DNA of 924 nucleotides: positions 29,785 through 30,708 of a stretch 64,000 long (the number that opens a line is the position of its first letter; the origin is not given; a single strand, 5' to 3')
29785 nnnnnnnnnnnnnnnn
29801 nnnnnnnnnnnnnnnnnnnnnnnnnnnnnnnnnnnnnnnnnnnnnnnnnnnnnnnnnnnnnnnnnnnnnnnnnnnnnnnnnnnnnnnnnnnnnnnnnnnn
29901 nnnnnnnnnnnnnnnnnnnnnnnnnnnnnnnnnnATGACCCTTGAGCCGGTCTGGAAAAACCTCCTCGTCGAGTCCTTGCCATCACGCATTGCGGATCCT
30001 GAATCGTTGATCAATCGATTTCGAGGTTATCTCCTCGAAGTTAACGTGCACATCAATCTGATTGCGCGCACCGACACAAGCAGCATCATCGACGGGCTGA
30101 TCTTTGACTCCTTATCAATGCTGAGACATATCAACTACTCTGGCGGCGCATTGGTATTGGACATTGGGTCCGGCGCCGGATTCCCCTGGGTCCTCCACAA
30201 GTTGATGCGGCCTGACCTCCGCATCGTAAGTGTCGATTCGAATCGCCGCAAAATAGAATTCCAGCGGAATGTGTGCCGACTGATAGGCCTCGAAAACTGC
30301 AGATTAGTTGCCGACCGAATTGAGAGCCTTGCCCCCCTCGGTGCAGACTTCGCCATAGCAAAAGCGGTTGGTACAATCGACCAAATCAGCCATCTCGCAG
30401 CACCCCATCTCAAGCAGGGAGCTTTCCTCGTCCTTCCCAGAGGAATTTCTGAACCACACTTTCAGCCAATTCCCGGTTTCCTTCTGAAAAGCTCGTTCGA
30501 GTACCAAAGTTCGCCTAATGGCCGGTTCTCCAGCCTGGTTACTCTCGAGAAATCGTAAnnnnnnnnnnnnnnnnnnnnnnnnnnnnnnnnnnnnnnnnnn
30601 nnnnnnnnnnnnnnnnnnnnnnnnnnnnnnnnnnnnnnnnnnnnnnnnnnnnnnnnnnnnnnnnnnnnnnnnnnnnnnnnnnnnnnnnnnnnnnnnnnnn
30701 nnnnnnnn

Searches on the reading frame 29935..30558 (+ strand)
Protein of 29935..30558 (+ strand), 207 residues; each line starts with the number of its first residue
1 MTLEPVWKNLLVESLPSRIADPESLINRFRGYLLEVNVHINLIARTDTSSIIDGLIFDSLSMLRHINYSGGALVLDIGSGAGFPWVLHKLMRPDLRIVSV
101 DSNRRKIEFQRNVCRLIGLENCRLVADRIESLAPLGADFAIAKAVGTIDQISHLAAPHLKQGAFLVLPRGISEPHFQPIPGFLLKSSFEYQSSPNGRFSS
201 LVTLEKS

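Call 4: search_protein_families(library=pfam, proteins=[window:29935-30558:+])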
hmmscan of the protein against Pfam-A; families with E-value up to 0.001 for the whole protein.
window:29935-30558:+ (207 aa): 2 families
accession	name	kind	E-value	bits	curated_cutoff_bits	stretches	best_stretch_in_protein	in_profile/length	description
PF02527.21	GidB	-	1.3e-27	96.8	27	1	26-170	5-149/184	rRNA small subunit methyltransferase G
PF13847.12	Methyltransf_31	-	9.3e-07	29.1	27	1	72-143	5-81/145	Methyltransferase domain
